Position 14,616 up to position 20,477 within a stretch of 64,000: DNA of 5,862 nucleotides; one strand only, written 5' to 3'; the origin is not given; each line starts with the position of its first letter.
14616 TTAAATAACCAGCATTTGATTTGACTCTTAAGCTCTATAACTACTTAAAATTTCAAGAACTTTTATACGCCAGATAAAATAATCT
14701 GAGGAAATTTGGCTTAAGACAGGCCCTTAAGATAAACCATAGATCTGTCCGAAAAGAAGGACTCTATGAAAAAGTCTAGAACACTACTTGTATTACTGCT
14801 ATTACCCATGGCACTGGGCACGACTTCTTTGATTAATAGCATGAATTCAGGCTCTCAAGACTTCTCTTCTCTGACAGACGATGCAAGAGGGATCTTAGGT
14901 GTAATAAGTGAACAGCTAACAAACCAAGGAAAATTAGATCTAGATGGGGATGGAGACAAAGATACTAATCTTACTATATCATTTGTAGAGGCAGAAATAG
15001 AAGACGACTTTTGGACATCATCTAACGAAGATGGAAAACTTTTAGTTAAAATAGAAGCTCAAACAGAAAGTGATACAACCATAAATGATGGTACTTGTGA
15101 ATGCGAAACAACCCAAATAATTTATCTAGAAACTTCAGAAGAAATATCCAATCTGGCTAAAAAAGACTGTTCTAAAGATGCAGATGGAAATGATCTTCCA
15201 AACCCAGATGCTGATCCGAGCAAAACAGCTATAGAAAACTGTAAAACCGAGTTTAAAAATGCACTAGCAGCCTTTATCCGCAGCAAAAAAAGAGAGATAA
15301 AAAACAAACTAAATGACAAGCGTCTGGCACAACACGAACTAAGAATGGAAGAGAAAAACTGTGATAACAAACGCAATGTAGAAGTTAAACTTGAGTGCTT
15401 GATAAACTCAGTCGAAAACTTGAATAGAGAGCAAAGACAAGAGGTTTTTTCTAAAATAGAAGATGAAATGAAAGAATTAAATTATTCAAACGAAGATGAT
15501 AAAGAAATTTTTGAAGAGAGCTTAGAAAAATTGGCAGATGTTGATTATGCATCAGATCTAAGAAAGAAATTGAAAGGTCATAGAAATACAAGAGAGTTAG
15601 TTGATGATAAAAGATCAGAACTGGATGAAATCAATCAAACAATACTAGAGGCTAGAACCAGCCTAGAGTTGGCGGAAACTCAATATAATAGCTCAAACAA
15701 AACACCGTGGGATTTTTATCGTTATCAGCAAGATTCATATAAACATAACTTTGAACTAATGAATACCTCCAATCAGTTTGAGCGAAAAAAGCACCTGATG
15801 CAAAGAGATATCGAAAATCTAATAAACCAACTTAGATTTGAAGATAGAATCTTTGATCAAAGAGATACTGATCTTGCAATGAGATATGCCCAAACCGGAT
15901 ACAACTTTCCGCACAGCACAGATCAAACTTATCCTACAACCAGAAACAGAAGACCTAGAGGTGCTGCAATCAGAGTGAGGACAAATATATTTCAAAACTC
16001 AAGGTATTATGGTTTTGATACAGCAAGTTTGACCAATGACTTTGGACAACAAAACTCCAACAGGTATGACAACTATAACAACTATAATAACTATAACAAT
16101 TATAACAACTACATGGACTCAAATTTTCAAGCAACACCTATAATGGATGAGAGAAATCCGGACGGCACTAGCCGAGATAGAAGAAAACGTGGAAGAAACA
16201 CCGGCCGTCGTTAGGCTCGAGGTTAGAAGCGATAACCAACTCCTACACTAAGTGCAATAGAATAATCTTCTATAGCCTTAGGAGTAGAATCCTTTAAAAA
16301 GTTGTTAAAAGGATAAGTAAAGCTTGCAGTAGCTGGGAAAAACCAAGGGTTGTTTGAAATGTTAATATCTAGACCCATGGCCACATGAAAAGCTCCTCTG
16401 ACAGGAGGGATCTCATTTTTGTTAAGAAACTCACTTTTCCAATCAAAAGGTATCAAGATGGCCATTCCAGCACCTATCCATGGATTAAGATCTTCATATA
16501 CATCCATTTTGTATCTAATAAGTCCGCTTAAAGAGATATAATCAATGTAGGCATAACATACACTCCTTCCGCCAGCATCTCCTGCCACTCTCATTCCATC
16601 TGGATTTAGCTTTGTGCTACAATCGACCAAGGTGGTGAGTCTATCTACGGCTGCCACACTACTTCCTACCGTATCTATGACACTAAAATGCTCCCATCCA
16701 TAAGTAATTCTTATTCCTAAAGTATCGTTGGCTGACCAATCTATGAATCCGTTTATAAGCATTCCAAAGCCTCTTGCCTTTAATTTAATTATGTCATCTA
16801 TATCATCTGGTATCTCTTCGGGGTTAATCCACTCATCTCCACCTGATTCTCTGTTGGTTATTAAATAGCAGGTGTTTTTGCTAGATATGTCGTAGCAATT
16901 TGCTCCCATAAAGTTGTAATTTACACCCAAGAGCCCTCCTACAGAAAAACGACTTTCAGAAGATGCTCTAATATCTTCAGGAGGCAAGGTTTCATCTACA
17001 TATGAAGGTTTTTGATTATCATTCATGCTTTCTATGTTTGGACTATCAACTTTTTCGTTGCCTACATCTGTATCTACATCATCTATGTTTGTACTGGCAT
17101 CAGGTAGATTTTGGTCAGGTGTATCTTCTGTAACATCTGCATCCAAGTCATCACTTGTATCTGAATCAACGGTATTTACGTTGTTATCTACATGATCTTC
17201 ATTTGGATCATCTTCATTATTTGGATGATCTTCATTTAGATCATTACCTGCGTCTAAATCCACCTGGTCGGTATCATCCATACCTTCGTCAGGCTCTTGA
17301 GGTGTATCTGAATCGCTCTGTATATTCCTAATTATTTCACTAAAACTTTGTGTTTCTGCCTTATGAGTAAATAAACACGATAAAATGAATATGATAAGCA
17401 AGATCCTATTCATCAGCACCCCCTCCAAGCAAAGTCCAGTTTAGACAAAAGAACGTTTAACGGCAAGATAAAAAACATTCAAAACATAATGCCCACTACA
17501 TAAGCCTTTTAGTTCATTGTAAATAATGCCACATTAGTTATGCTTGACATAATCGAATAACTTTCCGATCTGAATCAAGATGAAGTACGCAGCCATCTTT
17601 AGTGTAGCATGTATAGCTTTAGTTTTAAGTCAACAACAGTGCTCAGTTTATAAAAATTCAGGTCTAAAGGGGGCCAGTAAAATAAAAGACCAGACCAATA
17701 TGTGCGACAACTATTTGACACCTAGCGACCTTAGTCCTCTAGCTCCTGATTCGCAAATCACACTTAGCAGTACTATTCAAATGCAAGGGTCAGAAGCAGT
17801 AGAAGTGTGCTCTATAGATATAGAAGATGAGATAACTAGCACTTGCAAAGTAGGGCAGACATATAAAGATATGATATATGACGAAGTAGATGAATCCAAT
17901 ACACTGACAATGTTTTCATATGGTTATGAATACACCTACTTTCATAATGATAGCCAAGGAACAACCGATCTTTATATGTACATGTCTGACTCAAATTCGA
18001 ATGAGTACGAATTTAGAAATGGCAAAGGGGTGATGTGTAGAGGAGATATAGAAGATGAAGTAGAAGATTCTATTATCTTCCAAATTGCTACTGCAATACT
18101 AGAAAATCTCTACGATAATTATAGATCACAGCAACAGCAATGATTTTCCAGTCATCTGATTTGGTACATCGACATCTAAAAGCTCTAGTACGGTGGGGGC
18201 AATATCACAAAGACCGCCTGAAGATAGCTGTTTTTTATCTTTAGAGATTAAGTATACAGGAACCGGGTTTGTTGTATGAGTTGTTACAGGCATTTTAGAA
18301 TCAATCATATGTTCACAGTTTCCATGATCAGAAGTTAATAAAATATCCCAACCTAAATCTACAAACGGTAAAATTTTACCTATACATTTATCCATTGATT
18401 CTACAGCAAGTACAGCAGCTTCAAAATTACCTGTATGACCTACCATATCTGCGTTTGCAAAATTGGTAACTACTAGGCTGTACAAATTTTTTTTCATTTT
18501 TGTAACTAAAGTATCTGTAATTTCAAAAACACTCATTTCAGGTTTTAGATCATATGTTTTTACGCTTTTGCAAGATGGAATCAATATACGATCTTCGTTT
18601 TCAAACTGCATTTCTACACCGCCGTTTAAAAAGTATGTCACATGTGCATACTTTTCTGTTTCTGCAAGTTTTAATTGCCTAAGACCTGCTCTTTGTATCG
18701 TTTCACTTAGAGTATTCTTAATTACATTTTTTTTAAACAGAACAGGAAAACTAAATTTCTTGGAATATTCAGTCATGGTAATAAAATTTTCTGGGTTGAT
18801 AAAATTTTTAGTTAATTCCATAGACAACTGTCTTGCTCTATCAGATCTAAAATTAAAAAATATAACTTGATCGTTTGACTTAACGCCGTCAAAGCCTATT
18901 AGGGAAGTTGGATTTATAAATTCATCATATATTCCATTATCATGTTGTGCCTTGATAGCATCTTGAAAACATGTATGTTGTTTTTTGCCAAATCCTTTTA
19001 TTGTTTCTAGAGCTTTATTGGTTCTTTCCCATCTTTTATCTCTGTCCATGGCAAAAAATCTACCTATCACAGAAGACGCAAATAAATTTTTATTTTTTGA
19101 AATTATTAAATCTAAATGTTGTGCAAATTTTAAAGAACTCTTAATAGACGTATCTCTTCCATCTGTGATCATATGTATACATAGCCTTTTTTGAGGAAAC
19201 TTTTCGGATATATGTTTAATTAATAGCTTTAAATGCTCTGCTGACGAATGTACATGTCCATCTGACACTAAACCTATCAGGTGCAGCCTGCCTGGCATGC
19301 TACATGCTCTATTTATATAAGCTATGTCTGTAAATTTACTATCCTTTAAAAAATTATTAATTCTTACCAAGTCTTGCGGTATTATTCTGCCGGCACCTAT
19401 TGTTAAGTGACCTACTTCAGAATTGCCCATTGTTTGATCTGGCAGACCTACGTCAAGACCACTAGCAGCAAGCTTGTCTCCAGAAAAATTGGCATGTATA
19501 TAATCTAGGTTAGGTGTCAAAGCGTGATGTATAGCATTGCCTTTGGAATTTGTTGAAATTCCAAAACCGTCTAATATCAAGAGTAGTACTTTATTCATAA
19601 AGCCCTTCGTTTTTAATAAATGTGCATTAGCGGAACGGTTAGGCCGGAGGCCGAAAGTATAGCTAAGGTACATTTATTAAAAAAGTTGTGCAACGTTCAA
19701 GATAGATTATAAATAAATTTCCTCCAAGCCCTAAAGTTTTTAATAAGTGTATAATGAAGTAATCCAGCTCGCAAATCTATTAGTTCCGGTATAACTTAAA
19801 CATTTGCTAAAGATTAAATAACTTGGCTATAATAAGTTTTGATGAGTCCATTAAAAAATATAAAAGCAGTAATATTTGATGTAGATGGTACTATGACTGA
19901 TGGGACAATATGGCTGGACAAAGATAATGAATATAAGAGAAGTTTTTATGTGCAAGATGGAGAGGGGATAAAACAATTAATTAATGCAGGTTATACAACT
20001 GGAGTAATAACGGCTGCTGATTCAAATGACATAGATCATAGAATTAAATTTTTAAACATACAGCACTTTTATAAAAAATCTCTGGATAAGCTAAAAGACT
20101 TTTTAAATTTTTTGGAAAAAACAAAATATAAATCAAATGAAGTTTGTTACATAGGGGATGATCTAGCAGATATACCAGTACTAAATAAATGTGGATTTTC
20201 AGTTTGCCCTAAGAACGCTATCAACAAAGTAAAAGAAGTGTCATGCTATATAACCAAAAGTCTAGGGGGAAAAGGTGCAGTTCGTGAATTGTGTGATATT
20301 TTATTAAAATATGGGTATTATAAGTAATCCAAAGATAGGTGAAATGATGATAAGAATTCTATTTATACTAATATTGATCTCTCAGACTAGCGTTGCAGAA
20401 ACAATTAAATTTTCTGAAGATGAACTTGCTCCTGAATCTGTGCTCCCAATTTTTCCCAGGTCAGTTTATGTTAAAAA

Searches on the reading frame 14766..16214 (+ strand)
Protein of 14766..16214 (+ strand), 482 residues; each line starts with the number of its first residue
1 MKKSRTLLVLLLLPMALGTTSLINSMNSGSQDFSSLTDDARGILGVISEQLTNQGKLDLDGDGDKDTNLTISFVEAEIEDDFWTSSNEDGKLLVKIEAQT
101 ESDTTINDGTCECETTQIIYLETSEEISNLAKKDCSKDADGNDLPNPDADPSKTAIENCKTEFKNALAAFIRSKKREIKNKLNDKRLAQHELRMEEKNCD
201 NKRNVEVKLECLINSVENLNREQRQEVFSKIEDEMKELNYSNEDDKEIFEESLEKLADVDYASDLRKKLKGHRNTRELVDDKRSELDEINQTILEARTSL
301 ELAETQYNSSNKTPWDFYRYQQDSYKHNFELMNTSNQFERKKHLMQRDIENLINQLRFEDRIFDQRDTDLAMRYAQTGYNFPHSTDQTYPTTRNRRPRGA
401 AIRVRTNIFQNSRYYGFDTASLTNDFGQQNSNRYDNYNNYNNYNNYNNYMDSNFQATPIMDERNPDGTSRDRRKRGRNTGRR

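Call 25: search_protein_families(library=ncbifam, proteins=[window:14766-16214:+])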
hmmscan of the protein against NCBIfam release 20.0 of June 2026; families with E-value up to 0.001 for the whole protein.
window:14766-16214:+ (482 aa): 0 families

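Call 93: search_protein_families(library=pfam, proteins=[window:14766-16214:+], max_evalue=0.01)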
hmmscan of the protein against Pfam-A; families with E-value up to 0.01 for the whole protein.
window:14766-16214:+ (482 aa): 1 family
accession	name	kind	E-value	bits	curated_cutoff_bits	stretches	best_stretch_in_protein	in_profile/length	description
PF14842.11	FliG_N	-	0.0067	17.5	25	1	213-276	39-102/104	FliG N-terminal domain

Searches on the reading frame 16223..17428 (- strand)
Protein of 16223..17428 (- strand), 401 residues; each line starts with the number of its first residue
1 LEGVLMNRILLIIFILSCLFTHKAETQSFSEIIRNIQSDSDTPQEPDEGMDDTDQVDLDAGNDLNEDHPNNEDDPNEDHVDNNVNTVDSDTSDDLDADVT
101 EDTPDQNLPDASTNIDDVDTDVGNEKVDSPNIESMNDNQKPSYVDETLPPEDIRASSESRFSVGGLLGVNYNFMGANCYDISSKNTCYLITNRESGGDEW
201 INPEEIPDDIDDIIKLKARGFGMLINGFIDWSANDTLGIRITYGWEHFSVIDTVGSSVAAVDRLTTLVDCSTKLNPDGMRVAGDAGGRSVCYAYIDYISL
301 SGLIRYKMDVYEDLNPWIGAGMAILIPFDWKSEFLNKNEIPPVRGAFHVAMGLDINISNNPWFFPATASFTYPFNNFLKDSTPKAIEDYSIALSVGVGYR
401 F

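Call 25: search_protein_families(library=ncbifam, proteins=[window:16223-17428:-])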
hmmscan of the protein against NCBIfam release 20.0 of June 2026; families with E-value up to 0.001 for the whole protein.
window:16223-17428:- (401 aa): 0 families

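Call 93: search_protein_families(library=pfam, proteins=[window:16223-17428:-], max_evalue=0.01)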
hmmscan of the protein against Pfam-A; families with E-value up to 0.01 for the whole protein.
window:16223-17428:- (401 aa): 1 family
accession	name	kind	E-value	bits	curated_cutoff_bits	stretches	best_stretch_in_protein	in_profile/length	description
PF13505.12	OMP_b-brl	-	0.004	17.8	28.7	0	294-401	81-175/175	Outer membrane protein beta-barrel domain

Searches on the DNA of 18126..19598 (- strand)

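Call 95: search_with_rna_model(model_id=R2, sources=[L179, L201, L202, L203, L205, L206], max_evalue=1, filters=off)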
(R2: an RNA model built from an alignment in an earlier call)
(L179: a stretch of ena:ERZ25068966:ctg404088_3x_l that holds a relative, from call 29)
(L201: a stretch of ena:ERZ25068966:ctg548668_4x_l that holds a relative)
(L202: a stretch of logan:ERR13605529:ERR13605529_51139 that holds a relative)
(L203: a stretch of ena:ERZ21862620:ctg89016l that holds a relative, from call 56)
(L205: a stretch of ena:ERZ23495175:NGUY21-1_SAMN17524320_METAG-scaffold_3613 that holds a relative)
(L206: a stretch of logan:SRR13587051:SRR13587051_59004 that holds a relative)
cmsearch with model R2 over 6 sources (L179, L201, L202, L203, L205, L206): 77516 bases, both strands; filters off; matches with E-value up to 1: 3.
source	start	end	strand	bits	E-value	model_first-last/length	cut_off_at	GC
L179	9958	10072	+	70.9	7.3e-15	1-130/130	no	0.44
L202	836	923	-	16.2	0.23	1-130/130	no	0.31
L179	9850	9891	-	13.8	0.92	1-130/130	no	0.21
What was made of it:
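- Tried and rejected: A broader model that includes the relative's copy (R2) found no further copies in 77.5 kb from relatives (call 95).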

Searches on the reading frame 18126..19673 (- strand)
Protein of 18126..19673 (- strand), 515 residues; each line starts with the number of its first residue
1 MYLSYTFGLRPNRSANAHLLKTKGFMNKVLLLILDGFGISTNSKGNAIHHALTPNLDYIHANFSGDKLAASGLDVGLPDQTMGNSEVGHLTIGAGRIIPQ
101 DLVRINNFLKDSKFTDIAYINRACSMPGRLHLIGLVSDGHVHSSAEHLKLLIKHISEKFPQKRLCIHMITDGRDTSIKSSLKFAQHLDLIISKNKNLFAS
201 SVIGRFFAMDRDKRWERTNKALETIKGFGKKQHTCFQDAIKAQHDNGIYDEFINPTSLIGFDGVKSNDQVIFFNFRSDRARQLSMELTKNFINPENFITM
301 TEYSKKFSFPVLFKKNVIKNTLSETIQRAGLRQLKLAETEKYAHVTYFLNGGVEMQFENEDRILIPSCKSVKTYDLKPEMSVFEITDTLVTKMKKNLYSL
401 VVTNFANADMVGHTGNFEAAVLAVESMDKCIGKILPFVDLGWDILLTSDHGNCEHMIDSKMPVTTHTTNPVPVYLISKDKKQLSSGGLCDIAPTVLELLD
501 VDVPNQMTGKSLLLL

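Call 9: search_protein_families(library=pfam, proteins=[window:18126-19673:-])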
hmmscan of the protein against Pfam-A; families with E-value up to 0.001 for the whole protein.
window:18126-19673:- (515 aa): 2 families
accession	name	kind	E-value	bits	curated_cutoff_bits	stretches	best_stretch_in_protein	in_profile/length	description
PF01676.23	Metalloenzyme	-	4.4e-76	256.2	24.3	1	28-502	2-251/252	Metalloenzyme superfamily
PF06415.18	iPGM_N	-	5.8e-52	176.8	27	1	108-305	10-217/217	BPG-independent PGAM N-terminus (iPGM_N)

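Call 10: find_related_loci(query=window:18126-19598:-, collection=genome_contigs, flank=3000)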
Query window:18126-19598:- (490 aa) in genome_contigs; peptide patterns used: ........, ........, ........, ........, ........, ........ (x = any residue, [..] = any of these).
89 stretches matched a pattern; 57 encode a relative of the query (tblastn E <= 1e-3); 57 distinct loci.
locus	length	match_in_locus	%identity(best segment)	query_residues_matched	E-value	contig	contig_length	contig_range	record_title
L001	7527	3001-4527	43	1-488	3e-133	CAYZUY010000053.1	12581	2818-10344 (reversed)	MAG TPA_asm: uncultured bacterium isolate SRP193358_co1_792 genome assembly, contig: NODE_14138_length_12581_cov_4.38328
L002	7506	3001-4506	44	2-488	4e-126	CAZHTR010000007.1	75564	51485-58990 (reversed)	MAG TPA_asm: uncultured bacterium isolate SRP241326_co1_53 genome assembly, contig: NODE_602_length_75564_cov_31.728549,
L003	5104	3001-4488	44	6-488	5e-126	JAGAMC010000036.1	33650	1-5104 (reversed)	MAG: Oscillospiraceae bacterium isolate RGIG8567 Water_deer_Cecum-3__c495851, whole genome shotgun sequence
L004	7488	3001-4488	42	4-487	1e-125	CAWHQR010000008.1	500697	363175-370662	MAG: uncultured Solirubrobacterales bacterium isolate MFD06298.bin.1.197 genome assembly, contig: contig_3002, whole gen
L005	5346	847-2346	43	4-488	1e-125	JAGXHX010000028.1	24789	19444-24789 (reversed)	MAG: Bacillota bacterium isolate LH_M72 k141_444113, whole genome shotgun sequence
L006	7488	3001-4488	41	6-489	2e-125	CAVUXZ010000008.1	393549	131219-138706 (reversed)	MAG: uncultured Solirubrobacterales bacterium isolate MFD06085.bin.2.93 genome assembly, contig: contig_49132, whole gen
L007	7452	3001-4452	44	1-482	2e-123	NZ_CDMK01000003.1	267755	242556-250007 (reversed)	Helicobacter heilmannii isolate ASB1, whole genome shotgun sequence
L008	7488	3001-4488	42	4-487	1e-123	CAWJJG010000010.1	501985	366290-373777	MAG: uncultured Solirubrobacterales bacterium isolate MFD05442.bin.1.204 genome assembly, contig: contig_9215, whole gen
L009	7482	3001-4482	41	6-487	5e-123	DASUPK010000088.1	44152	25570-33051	MAG TPA_asm: Solirubrobacterales bacterium isolate SMAG_U1653 k141_114599, whole genome shotgun sequence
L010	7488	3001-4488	40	4-488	1e-122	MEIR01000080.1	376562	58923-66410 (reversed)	Snodgrassella alvi strain Nev4-2 1196083.62_ctg7180000001602, whole genome shotgun sequence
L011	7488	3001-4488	40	4-488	6e-123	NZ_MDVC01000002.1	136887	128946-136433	Snodgrassella alvi strain App4-8 1196083.49_ctg0744, whole genome shotgun sequence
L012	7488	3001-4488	41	4-487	3e-122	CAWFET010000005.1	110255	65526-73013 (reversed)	MAG: uncultured Solirubrobacterales bacterium isolate MFD00822.bin.1.76 genome assembly, contig: contig_79899, whole gen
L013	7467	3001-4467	46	4-489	6e-122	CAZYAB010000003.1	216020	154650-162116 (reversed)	MAG TPA_asm: uncultured Methanosarcinales archaeon isolate SRP077602_co2_46 genome assembly, contig: NODE_37_length_2160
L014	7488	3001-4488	40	4-488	2e-121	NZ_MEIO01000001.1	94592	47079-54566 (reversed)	Snodgrassella alvi strain WF3-3 1196083.65_ctg7180000001692, whole genome shotgun sequence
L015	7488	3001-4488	40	4-488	2e-121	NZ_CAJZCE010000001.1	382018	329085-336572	Snodgrassella gandavensis strain LMG 30236, whole genome shotgun sequence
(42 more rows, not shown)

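Call 27: find_homologous_proteins(query=window:18126-19598:-, max_evalue=1e-60)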
Query window:18126-19598:- (490 aa): 7999 proteins with E <= 1e-60 among 8000 candidates; the best 120 are listed.
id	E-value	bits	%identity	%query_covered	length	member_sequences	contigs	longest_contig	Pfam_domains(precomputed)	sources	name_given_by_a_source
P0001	0.0e+0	1109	100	100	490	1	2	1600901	PF06415.19,PF01676.24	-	-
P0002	2.2e-211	721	66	97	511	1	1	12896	PF06415.19,PF01676.24,PF01663.28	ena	-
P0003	2.7e-210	717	67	99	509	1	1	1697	PF06415.19,PF01676.24,PF01663.28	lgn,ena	-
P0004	3.5e-189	648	59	99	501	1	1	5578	PF06415.19,PF01676.24,PF01663.28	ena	-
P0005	2.4e-144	500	50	99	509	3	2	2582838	PF06415.19,PF01676.24,PF01663.28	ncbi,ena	-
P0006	4.2e-142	492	49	99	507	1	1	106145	PF06415.19,PF01676.24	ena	-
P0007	7.6e-142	492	49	99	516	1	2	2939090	PF06415.19,PF01676.24,PF01663.28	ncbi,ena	-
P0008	4.7e-140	486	50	99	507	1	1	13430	PF06415.19,PF01676.24,PF01663.28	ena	-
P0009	1.3e-139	484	49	99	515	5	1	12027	PF06415.19,PF01676.24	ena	-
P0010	1.3e-138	481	48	100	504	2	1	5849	PF06415.19,PF01676.24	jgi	jgi:2,3-bisphosphoglycerate-independent phosphoglycerate mutase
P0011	1.1e-137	478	51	99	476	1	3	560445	PF06415.19,PF01676.24,PF01663.28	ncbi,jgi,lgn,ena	-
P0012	6.7e-137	475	47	99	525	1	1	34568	PF06415.19,PF01676.24,PF01663.28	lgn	-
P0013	7.5e-137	475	47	99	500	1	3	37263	PF06415.19,PF01676.24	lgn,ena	-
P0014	8.0e-137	475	48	99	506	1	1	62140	PF06415.19,PF01676.24,PF01663.28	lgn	-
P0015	8.6e-137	475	49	99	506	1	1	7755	PF06415.19,PF01676.24,PF01663.28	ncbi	-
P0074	9.0e-129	449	61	71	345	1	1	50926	PF06415.19,PF01676.24,PF01663.28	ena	-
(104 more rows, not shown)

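Call 28: find_encoding_contigs(protein=P0001, flank=10000, max_places=6)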
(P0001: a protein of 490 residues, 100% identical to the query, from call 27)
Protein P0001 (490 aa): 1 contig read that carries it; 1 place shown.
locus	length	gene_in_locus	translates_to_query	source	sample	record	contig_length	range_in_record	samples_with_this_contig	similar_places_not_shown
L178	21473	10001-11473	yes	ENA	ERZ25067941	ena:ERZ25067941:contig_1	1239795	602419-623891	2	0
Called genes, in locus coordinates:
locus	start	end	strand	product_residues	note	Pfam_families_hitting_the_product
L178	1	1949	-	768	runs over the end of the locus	PF16697:Yop-YscD_cpl, PF00498:FHA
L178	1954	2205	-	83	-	-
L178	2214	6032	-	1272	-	PF07719:TPR_2 (faint), PF13174:TPR_6 (faint), PF13428:TPR_14 (faint), PF14559:TPR_19 (faint), PF13424:TPR_12 (faint), PF13432:TPR_16 (faint)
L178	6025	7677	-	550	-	-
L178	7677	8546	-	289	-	-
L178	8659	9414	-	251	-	-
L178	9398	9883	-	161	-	PF00702:Hydrolase (faint), PF13419:HAD_2 (weak), PF08282:Hydrolase_3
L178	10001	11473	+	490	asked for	PF01676:Metalloenzyme, PF06415:iPGM_N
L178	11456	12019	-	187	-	-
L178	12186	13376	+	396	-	-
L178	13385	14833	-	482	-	-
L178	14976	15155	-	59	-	PF00471:Ribosomal_L33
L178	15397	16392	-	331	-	PF02618:YceG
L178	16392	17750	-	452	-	PF00202:Aminotran_3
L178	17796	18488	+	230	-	PF07719:TPR_2 (faint), PF13432:TPR_16 (weak), PF14559:TPR_19 (faint)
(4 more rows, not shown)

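Call 29: find_encoding_contigs(protein=P0002, flank=10000, max_places=4)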
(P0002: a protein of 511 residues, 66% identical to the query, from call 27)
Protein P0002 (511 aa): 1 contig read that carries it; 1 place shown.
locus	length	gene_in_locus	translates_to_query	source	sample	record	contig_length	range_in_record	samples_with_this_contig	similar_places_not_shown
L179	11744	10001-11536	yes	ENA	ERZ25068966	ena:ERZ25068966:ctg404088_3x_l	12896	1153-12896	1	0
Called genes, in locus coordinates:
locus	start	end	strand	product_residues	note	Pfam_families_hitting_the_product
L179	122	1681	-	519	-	PF00498:FHA, PF16697:Yop-YscD_cpl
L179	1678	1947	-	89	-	-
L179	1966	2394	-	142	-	-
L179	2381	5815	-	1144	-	PF14559:TPR_19 (faint), PF13174:TPR_6 (faint), PF13428:TPR_14 (faint)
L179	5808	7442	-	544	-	PF14559:TPR_19 (faint)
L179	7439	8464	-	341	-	PF13505:OMP_b-brl (weak)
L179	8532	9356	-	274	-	-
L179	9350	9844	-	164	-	PF00702:Hydrolase (faint), PF13419:HAD_2 (faint), PF08282:Hydrolase_3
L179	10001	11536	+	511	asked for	PF01676:Metalloenzyme, PF06415:iPGM_N, PF01663:Phosphodiest (weak)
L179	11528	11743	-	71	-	?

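Call 56: find_encoding_contigs(protein=P0004, flank=10000, max_places=3)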
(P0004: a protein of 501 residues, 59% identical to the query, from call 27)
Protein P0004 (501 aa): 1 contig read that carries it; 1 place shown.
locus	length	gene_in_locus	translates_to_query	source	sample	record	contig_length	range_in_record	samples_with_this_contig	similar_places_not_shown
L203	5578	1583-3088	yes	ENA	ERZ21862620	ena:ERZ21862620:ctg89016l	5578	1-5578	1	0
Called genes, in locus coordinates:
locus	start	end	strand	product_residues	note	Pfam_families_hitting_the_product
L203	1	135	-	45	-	?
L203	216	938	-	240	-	-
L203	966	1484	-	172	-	PF00702:Hydrolase (faint), PF13419:HAD_2 (faint), PF08282:Hydrolase_3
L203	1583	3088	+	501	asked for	PF01676:Metalloenzyme, PF06415:iPGM_N, PF01663:Phosphodiest (weak)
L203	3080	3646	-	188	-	-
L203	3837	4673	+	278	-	-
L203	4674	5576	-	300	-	?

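Call 57: find_encoding_contigs(protein=P0074, flank=10000, max_places=3)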
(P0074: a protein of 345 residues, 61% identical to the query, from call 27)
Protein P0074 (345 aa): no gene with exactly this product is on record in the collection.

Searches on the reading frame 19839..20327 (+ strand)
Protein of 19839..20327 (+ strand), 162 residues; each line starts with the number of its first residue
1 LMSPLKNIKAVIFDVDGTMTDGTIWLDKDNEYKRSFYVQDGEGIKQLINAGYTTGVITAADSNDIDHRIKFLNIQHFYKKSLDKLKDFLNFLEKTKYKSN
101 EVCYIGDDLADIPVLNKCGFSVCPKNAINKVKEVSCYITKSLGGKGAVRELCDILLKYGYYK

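Call 9: search_protein_families(library=pfam, proteins=[window:19839-20327:+])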
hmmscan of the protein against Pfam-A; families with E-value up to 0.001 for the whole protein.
window:19839-20327:+ (162 aa): 3 families
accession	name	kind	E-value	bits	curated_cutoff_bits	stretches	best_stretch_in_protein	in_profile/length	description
PF08282.18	Hydrolase_3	-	3e-11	44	20.9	1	76-141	180-245/255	haloacid dehalogenase-like hydrolase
PF00702.32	Hydrolase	-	4e-10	40.8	26.4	1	44-119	107-191/191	haloacid dehalogenase-like hydrolase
PF13419.12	HAD_2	-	1.4e-07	32.3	23.8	1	39-114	83-167/178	Haloacid dehalogenase-like hydrolase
